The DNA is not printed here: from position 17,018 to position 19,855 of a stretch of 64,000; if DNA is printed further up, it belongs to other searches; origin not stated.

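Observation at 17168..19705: Histidine kinase whose sensor region is a complete ABC-transporter ATPase domain (NBD-GAF-GAF-HisKA-HATPase)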

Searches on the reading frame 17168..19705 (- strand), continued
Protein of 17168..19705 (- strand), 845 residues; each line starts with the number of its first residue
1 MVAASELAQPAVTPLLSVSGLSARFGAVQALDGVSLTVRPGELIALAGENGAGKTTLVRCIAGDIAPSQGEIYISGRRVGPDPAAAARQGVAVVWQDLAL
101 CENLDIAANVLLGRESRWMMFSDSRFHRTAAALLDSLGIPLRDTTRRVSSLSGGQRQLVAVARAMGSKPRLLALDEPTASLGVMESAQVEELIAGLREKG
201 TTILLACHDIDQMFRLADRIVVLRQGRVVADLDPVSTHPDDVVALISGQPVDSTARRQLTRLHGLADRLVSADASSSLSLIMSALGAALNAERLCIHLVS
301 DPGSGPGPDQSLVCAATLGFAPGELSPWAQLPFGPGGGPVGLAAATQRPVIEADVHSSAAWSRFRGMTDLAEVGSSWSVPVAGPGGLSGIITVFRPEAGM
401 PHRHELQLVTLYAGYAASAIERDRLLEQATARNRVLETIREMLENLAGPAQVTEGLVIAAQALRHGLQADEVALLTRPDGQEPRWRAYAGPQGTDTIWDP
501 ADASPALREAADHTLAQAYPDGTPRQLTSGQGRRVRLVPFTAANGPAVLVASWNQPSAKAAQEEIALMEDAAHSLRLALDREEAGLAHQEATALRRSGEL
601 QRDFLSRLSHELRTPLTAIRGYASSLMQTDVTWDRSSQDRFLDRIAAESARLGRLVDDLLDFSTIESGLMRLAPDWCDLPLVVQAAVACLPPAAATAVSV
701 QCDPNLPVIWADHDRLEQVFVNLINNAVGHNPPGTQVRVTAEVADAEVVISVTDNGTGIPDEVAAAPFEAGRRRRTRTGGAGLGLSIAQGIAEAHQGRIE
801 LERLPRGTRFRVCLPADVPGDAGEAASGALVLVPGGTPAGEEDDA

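Call 51: find_homologous_proteins(query=P0157, max_evalue=1e-60)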
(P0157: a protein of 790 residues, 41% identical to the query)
Query P0157 (790 aa): 1207 proteins with E <= 1e-60 among 8000 candidates; the best 120 are listed.
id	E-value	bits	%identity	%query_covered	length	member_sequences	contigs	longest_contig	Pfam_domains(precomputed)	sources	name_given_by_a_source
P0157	0.0e+0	1707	100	100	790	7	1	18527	PF00005.34,PF13581.13,PF02518.32,PF00512.32,PF13304.13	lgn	-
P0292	1.1e-225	770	53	100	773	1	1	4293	PF01590.33,PF00005.34,PF13581.13,PF02518.32,PF00512.32,PF02463.26,PF13304.13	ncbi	-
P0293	3.3e-225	768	51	100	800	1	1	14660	PF00005.34,PF13476.13,PF02518.32,PF00512.32,PF02463.26,PF13304.13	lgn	-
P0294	9.2e-223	760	51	100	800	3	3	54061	PF00005.34,PF13581.13,PF02518.32,PF00512.32,PF13304.13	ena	-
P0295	1.2e-222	760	51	100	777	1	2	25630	PF00005.34,PF02518.32,PF00512.32,PF02463.26,PF13304.13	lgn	-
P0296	3.9e-222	758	50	99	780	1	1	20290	PF00005.34,PF13476.13,PF02518.32,PF00512.32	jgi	-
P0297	5.6e-220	751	51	99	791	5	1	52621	PF13185.13,PF00005.34,PF13581.13,PF02518.32,PF00512.32,PF02463.26,PF13304.13,PF13191.13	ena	-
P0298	5.2e-219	748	50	100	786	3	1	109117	PF01590.33,PF00005.34,PF13581.13,PF02518.32,PF00512.32,PF13304.13,PF13191.13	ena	-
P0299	5.0e-218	744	49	99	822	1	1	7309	PF13185.13,PF00005.34,PF02518.32,PF00512.32,PF13304.13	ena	-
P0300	8.1e-217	740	50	99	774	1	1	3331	PF01590.33,PF00005.34,PF13581.13,PF02518.32,PF00512.32,PF13304.13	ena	-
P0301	9.4e-217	740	50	99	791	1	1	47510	PF00005.34,PF13581.13,PF02518.32,PF00512.32,PF13304.13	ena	-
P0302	2.1e-216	739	50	99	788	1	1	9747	PF13185.13,PF01590.33,PF00005.34,PF02518.32,PF00512.32,PF13304.13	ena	-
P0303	3.7e-216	738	51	100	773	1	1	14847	PF01590.33,PF00005.34,PF02518.32,PF00512.32,PF13304.13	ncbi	-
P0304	4.6e-216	738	50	99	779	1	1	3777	PF01590.33,PF00005.34,PF13581.13,PF02518.32,PF13492.13,PF00512.32,PF02463.26,PF13304.13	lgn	-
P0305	3.0e-214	732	51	99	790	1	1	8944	PF13185.13,PF01590.33,PF00005.34,PF13581.13,PF02518.32,PF00512.32,PF02463.26,PF13304.13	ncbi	-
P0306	4.2e-214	731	49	99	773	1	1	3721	PF13185.13,PF00005.34,PF02518.32,PF13492.13,PF00512.32,PF02463.26,PF13304.13,PF13191.13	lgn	-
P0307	1.2e-213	730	50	99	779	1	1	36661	PF01590.33,PF00005.34,PF13581.13,PF02518.32,PF00512.32,PF13304.13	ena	-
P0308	1.3e-212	727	50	99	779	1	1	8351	PF01590.33,PF00005.34,PF02518.32,PF00512.32,PF13304.13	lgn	-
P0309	1.5e-212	726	49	99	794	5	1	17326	PF01590.33,PF00005.34,PF13581.13,PF02518.32,PF00512.32,PF13304.13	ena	-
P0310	6.6e-212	724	50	99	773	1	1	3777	PF01590.33,PF00005.34,PF13581.13,PF02518.32,PF00512.32,PF13304.13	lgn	-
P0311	7.8e-211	721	49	99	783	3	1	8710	PF13185.13,PF01590.33,PF00005.34,PF13581.13,PF02518.32,PF00512.32,PF02463.26,PF13304.13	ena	-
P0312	1.0e-210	720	51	96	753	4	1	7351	PF00005.34,PF02518.32,PF00512.32,PF02463.26,PF13304.13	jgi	jgi:signal transduction histidine kinase/ABC-type multidrug transport system ATPase subunit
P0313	3.6e-210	718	51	99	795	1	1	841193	PF13185.13,PF01590.33,PF00005.34,PF13581.13,PF02518.32,PF00512.32,PF02463.26,PF13304.13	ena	-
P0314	4.8e-210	718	49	99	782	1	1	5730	PF00005.34,PF13581.13,PF02518.32,PF13492.13,PF00512.32,PF02463.26,PF13304.13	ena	-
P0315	1.1e-209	717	49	100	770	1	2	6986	PF00005.34,PF13581.13,PF02518.32,PF00512.32,PF13304.13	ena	-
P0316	2.6e-209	716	50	99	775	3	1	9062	PF13185.13,PF01590.33,PF00005.34,PF13581.13,PF02518.32,PF00512.32,PF13304.13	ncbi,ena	-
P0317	1.3e-207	710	49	99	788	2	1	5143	PF00005.34,PF02518.32,PF00512.32,PF13304.13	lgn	-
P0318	1.5e-206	707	47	100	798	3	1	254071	PF13185.13,PF01590.33,PF00005.34,PF02518.32,PF00512.32,PF13304.13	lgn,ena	-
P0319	3.7e-205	702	48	99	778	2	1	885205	PF00005.34,PF13581.13,PF02518.32,PF00512.32,PF02463.26,PF13304.13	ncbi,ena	-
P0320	1.4e-203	697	48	100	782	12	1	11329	PF00005.34,PF02518.32,PF00512.32,PF02463.26,PF13304.13,PF13191.13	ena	-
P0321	4.7e-203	695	47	100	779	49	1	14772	PF00005.34,PF02518.32,PF00512.32,PF13304.13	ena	-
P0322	1.6e-199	683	48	100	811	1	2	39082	PF00005.34,PF02518.32,PF00512.32,PF13304.13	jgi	jgi:ABC-type multidrug transport system ATPase subunit/signal transduction histidine kinase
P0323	9.8e-198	677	48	99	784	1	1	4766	PF00005.34,PF13581.13,PF02518.32,PF00512.32,PF13304.13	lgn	-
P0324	2.0e-195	670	47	100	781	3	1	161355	PF01590.33,PF00005.34,PF02518.32,PF00512.32,PF13304.13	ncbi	ncbi:MAG: ATP-binding cassette domain-containing protein [Actinomycetota bacterium]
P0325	2.9e-192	659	47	97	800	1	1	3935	PF13185.13,PF01590.33,PF00005.34,PF02518.32,PF00512.32,PF13304.13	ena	-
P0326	2.9e-192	659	46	99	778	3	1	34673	PF13185.13,PF01590.33,PF00005.34,PF02518.32,PF00512.32,PF13304.13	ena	-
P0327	3.1e-191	656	48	99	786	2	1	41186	PF00005.34,PF13581.13,PF02518.32,PF00512.32,PF13304.13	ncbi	ncbi:MAG: ATP-binding cassette domain-containing protein [Acidimicrobiales bacterium]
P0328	3.3e-191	656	46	100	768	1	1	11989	PF13185.13,PF01590.33,PF00005.34,PF13581.13,PF02518.32,PF00512.32,PF13304.13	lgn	-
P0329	2.3e-190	653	46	100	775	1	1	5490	PF13185.13,PF01590.33,PF00005.34,PF02518.32,PF00512.32,PF13304.13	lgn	-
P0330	6.8e-190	651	47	100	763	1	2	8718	PF01590.33,PF00005.34,PF13581.13,PF02518.32,PF00512.32,PF02463.26,PF13304.13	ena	-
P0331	1.8e-189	650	46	100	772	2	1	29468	PF13185.13,PF01590.33,PF00005.34,PF02518.32,PF00512.32,PF13304.13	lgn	-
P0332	1.7e-188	647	47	100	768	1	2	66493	PF01590.33,PF00005.34,PF02518.32,PF00512.32,PF02463.26,PF13304.13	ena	-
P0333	2.1e-184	633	46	100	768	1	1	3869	PF01590.33,PF00005.34,PF02518.32,PF00512.32,PF02463.26,PF13304.13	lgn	-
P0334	8.0e-184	631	46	99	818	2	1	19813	PF00005.34,PF02518.32,PF00512.32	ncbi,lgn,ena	-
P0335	1.3e-179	617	45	99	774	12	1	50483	PF01590.33,PF00005.34,PF02518.32,PF00512.32,PF13304.13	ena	-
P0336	8.0e-160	552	43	99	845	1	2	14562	PF13185.13,PF01590.33,PF00005.34,PF02518.32,PF00512.32,PF13304.13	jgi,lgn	-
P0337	2.3e-150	521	40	99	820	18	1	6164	PF13185.13,PF01590.33,PF00005.34,PF02518.32,PF00512.32,PF02463.26,PF13304.13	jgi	jgi:signal transduction histidine kinase/ABC-type multidrug transport system ATPase subunit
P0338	7.8e-150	519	41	99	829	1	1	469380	PF13185.13,PF01590.33,PF00005.34,PF02518.32,PF00512.32,PF02463.26,PF13304.13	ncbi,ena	-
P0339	6.2e-147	509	41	100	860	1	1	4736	PF13185.13,PF01590.33,PF00005.34,PF13581.13,PF02518.32,PF00512.32,PF13304.13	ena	-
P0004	1.4e-146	508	40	99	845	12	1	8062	PF13185.13,PF01590.33,PF00005.34,PF02518.32,PF00512.32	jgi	jgi:signal transduction histidine kinase/ABC-type multidrug transport system ATPase subunit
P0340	6.1e-146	506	41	99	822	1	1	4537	PF13185.13,PF01590.33,PF00005.34,PF13581.13,PF02518.32,PF00512.32,PF13304.13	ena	-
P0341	6.9e-146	506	39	99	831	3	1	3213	PF13185.13,PF01590.33,PF00005.34,PF02518.32,PF13492.13,PF00512.32,PF13304.13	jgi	-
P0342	6.1e-145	503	40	99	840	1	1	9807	PF13185.13,PF00005.34,PF02518.32,PF00512.32,PF13481.13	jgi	jgi:signal transduction histidine kinase/ABC-type branched-subunit amino acid transport system ATPas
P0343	7.5e-145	503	40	99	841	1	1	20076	PF13185.13,PF01590.33,PF00005.34,PF02518.32,PF00512.32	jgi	jgi:signal transduction histidine kinase/ABC-type branched-subunit amino acid transport system ATPas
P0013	2.5e-144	501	40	99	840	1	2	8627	PF13185.13,PF01590.33,PF00005.34,PF02518.32,PF00512.32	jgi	jgi:signal transduction histidine kinase/ABC-type multidrug transport system ATPase subunit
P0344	2.5e-144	501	39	99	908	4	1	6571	PF13185.13,PF01590.33,PF00005.34,PF02518.32,PF00512.32,PF02463.26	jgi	jgi:signal transduction histidine kinase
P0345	4.7e-144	500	41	99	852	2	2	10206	PF13185.13,PF01590.33,PF00005.34,PF02518.32,PF00512.32,PF02463.26,PF13304.13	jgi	jgi:signal transduction histidine kinase/ABC-type sulfate/molybdate transport systems ATPase subunit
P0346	7.9e-144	499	41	99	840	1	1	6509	PF13185.13,PF01590.33,PF00005.34,PF02518.32,PF00512.32,PF13304.13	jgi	jgi:signal transduction histidine kinase/ABC-type multidrug transport system ATPase subunit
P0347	8.5e-144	499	40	99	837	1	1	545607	PF13185.13,PF01590.33,PF00005.34,PF13581.13,PF02518.32,PF00512.32,PF13304.13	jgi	jgi:signal transduction histidine kinase/ABC-type multidrug transport system ATPase subunit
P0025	1.1e-143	499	40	99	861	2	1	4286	PF13185.13,PF01590.33,PF00005.34,PF02518.32,PF00512.32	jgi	jgi:signal transduction histidine kinase/ABC-type branched-subunit amino acid transport system ATPas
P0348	1.3e-143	498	42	100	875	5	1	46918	PF13185.13,PF00005.34,PF02518.32,PF00512.32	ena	-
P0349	1.5e-143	498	41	100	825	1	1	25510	PF13185.13,PF01590.33,PF00005.34,PF02518.32,PF00512.32,PF13304.13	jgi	jgi:signal transduction histidine kinase/ABC-type multidrug transport system ATPase subunit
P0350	2.9e-143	497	40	100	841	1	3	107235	PF13185.13,PF01590.33,PF00005.34,PF02518.32,PF13492.13,PF00512.32,PF13304.13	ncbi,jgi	ncbi:MAG TPA: ATP-binding cassette domain-containing protein [Solirubrobacteraceae bacterium]|jgi:si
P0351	5.0e-143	496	40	99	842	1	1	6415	PF13185.13,PF01590.33,PF00005.34,PF13581.13,PF02518.32,PF13492.13,PF00512.32,PF13304.13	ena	-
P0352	5.9e-143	496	40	99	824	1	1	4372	PF13185.13,PF01590.33,PF00005.34,PF02518.32,PF00512.32,PF02463.26,PF13304.13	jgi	jgi:signal transduction histidine kinase/ABC-type multidrug transport system ATPase subunit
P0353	1.2e-142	495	40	99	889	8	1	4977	PF13185.13,PF01590.33,PF00005.34,PF02518.32,PF00512.32,PF13304.13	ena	-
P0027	1.4e-142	495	40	99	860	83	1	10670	PF13185.13,PF01590.33,PF00005.34,PF02518.32,PF00512.32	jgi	-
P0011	1.5e-142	495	40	99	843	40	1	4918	PF13185.13,PF01590.33,PF00005.34,PF13581.13,PF02518.32,PF00512.32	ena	-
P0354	2.9e-142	494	40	100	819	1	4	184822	PF13185.13,PF01590.33,PF00005.34,PF02518.32,PF00512.32,PF13304.13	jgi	jgi:signal transduction histidine kinase/ABC-type multidrug transport system ATPase subunit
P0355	3.7e-142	494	40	99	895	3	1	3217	PF13185.13,PF01590.33,PF00005.34,PF02518.32,PF00512.32,PF13304.13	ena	-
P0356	4.0e-142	493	40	99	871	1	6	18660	PF13185.13,PF00005.34,PF02518.32,PF00512.32,PF02463.26,PF13304.13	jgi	jgi:signal transduction histidine kinase/ABC-type multidrug transport system ATPase subunit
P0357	8.2e-142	492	39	99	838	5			PF13185.13,PF00005.34,PF02518.32,PF00512.32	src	-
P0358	9.3e-142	492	40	99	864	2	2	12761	PF13185.13,PF01590.33,PF00005.34,PF02518.32,PF13492.13,PF00512.32,PF13304.13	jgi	jgi:signal transduction histidine kinase/ABC-type multidrug transport system ATPase subunit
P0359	1.1e-141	492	41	99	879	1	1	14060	PF13185.13,PF01590.33,PF00005.34,PF02518.32,PF00512.32,PF02463.26,PF13304.13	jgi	-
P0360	1.1e-141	492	41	99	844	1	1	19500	PF13185.13,PF01590.33,PF00005.34,PF02518.32,PF00512.32,PF13304.13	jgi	jgi:signal transduction histidine kinase/ABC-type multidrug transport system ATPase subunit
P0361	1.2e-141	492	40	99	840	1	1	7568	PF13185.13,PF01590.33,PF00005.34,PF02518.32,PF00512.32,PF13304.13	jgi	jgi:signal transduction histidine kinase/ABC-type multidrug transport system ATPase subunit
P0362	1.2e-141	492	40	99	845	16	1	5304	PF13185.13,PF01590.33,PF00005.34,PF02518.32,PF00512.32,PF13304.13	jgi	jgi:ABC-type multidrug transport system ATPase subunit/nitrogen-specific signal transduction histidi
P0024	1.5e-141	492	39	99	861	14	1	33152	PF13185.13,PF01590.33,PF00005.34,PF02518.32,PF00512.32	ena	-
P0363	1.9e-141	491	38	99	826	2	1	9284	PF13185.13,PF01590.33,PF00005.34,PF13581.13,PF02518.32,PF00512.32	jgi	jgi:signal transduction histidine kinase/ABC-type multidrug transport system ATPase subunit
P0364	3.8e-141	490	42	99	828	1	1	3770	PF13185.13,PF01590.33,PF00005.34,PF13581.13,PF02518.32,PF00512.32,PF13304.13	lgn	-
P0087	4.4e-141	490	39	100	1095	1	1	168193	PF13185.13,PF01590.33,PF00005.34,PF02518.32,PF00512.32,PF13304.13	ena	-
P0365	5.1e-141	490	41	99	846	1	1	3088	PF13185.13,PF01590.33,PF00005.34,PF02518.32,PF00512.32,PF13304.13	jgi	jgi:signal transduction histidine kinase/ABC-type multidrug transport system ATPase subunit/GAF doma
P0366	5.3e-141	490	44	55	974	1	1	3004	PF13185.13,PF00005.34,PF13581.13,PF02518.32,PF00512.32,PF13304.13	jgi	jgi:signal transduction histidine kinase/ABC-type multidrug transport system ATPase subunit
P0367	6.6e-141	489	39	100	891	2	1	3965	PF13185.13,PF01590.33,PF00005.34,PF13581.13,PF02518.32,PF13492.13,PF00512.32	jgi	-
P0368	7.4e-141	489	40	99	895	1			PF13185.13,PF01590.33,PF00005.34,PF02518.32,PF00512.32,PF13304.13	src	-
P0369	8.2e-141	489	41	99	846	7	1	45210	PF13185.13,PF01590.33,PF00005.34,PF02518.32,PF00512.32,PF13304.13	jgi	jgi:signal transduction histidine kinase/ABC-type multidrug transport system ATPase subunit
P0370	1.2e-140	489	41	99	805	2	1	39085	PF13185.13,PF01590.33,PF00005.34,PF02518.32,PF00512.32,PF13304.13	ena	-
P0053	1.3e-140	489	39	100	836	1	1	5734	PF13185.13,PF01590.33,PF00005.34,PF02518.32,PF00512.32,PF13304.13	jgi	jgi:signal transduction histidine kinase/ABC-type multidrug transport system ATPase subunit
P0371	2.9e-140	487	39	100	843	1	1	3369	PF13185.13,PF01590.33,PF00005.34,PF02518.32,PF00512.32,PF13304.13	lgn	-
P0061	3.2e-140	487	39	100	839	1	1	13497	PF13185.13,PF01590.33,PF00005.34,PF02518.32,PF00512.32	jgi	jgi:signal transduction histidine kinase/ABC-type multidrug transport system ATPase subunit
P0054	3.6e-140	487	39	100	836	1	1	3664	PF13185.13,PF01590.33,PF00005.34,PF13581.13,PF02518.32,PF00512.32,PF13304.13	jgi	jgi:signal transduction histidine kinase/ABC-type multidrug transport system ATPase subunit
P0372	3.6e-140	487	39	99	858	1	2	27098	PF13185.13,PF01590.33,PF00005.34,PF02518.32,PF00512.32,PF13304.13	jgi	jgi:signal transduction histidine kinase/ABC-type branched-subunit amino acid transport system ATPas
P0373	3.6e-140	487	40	99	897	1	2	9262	PF13185.13,PF01590.33,PF00005.34,PF02518.32,PF00512.32,PF02463.26,PF13304.13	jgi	jgi:signal transduction histidine kinase/ABC-type multidrug transport system ATPase subunit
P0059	4.6e-140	487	39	100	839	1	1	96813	PF13185.13,PF01590.33,PF00005.34,PF02518.32,PF00512.32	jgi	jgi:signal transduction histidine kinase/ABC-type multidrug transport system ATPase subunit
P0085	4.8e-140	487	38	100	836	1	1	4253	PF13185.13,PF00005.34,PF02518.32,PF00512.32,PF13304.13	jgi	jgi:signal transduction histidine kinase/ABC-type multidrug transport system ATPase subunit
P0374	5.6e-140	486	39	99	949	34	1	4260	PF13185.13,PF01590.33,PF00005.34,PF02518.32,PF00512.32,PF13304.13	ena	-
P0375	5.9e-140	486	40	99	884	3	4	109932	PF13185.13,PF01590.33,PF00005.34,PF02518.32,PF00512.32,PF13304.13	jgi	jgi:signal transduction histidine kinase/ABC-type multidrug transport system ATPase subunit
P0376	7.8e-140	486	40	99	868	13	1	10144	PF13185.13,PF01590.33,PF00005.34,PF02518.32,PF00512.32,PF13304.13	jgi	-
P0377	9.9e-140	486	40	99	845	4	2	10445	PF13185.13,PF01590.33,PF00005.34,PF02518.32,PF00512.32,PF13304.13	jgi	jgi:signal transduction histidine kinase/ABC-type multidrug transport system ATPase subunit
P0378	1.3e-139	485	40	99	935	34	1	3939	PF13185.13,PF01590.33,PF00005.34,PF02518.32,PF00512.32,PF13304.13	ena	-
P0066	1.3e-139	485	39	100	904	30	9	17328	PF13185.13,PF00005.34,PF02518.32,PF00512.32,PF02463.26,PF13304.13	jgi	jgi:signal transduction histidine kinase/ABC-type multidrug transport system ATPase subunit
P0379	1.5e-139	485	40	99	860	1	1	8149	PF13185.13,PF01590.33,PF00005.34,PF02518.32,PF00512.32,PF13304.13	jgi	jgi:signal transduction histidine kinase/ABC-type multidrug transport system ATPase subunit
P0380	1.8e-139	485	40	100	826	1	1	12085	PF13185.13,PF01590.33,PF00005.34,PF02518.32,PF00512.32,PF13304.13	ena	-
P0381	1.9e-139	485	40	100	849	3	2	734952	PF13185.13,PF00005.34,PF13581.13,PF02518.32,PF00512.32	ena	-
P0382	2.2e-139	484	40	56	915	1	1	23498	PF13185.13,PF01590.33,PF00005.34,PF02518.32,PF00512.32,PF13304.13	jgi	jgi:signal transduction histidine kinase/ABC-type multidrug transport system ATPase subunit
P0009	3.2e-139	484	39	99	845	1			PF13185.13,PF01590.33,PF00005.34,PF13581.13,PF02518.32,PF00512.32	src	-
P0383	3.4e-139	484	40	99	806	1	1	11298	PF13185.13,PF01590.33,PF00005.34,PF02518.32,PF00512.32,PF02463.26,PF13304.13,PF13191.13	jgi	jgi:signal transduction histidine kinase/ABC-type multidrug transport system ATPase subunit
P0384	4.5e-139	483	40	99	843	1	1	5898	PF13185.13,PF01590.33,PF00005.34,PF02518.32,PF00512.32,PF13304.13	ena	-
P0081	5.4e-139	483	39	100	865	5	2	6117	PF13185.13,PF00005.34,PF02518.32,PF00512.32,PF13304.13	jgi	jgi:signal transduction histidine kinase/ABC-type multidrug transport system ATPase subunit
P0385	5.5e-139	483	39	99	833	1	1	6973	PF13185.13,PF01590.33,PF00005.34,PF02518.32,PF00512.32,PF02463.26,PF13304.13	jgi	jgi:ABC-type multidrug transport system ATPase subunit/signal transduction histidine kinase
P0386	6.0e-139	483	39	99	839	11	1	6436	PF13185.13,PF01590.33,PF00005.34,PF02518.32,PF00512.32,PF02463.26,PF13304.13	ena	-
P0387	6.0e-139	483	39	99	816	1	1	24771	PF13185.13,PF13604.13,PF01590.33,PF00005.34,PF02518.32,PF00512.32,PF02463.26,PF13304.13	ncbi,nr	ncbi:MAG TPA: ATP-binding cassette domain-containing protein [Egibacteraceae bacterium]|nr:ATP-bindi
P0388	7.0e-139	483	40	30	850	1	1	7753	PF13185.13,PF01590.33,PF00005.34,PF13581.13,PF02518.32,PF13492.13,PF00512.32,PF13304.13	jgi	jgi:signal transduction histidine kinase/ABC-type multidrug transport system ATPase subunit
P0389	7.0e-139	483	39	100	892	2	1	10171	PF13185.13,PF01590.33,PF00005.34,PF02518.32,PF00512.32,PF02463.26,PF13304.13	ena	-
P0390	8.2e-139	483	39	99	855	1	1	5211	PF13185.13,PF01590.33,PF00005.34,PF02518.32,PF00512.32,PF02463.26,PF13304.13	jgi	jgi:signal transduction histidine kinase/ABC-type branched-subunit amino acid transport system ATPas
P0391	1.0e-138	482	39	99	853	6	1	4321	PF13185.13,PF01590.33,PF00005.34,PF02518.32,PF00512.32,PF13304.13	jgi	jgi:signal transduction histidine kinase/ABC-type branched-subunit amino acid transport system ATPas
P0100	1.3e-138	482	38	99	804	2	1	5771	PF13185.13,PF01590.33,PF00005.34,PF02518.32,PF00512.32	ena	-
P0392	1.4e-138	482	39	100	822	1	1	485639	PF13185.13,PF01590.33,PF00005.34,PF13581.13,PF02518.32,PF00512.32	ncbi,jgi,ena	jgi:signal transduction histidine kinase/ABC-type multidrug transport system ATPase subunit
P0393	1.8e-138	481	39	100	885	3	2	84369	PF13185.13,PF00005.34,PF13581.13,PF02518.32,PF13492.13,PF00512.32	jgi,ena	-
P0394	1.9e-138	481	41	99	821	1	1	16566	PF13185.13,PF01590.33,PF00005.34,PF13581.13,PF02518.32,PF13492.13,PF00512.32,PF02463.26,PF13304.13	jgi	jgi:signal transduction histidine kinase/ABC-type branched-subunit amino acid transport system ATPas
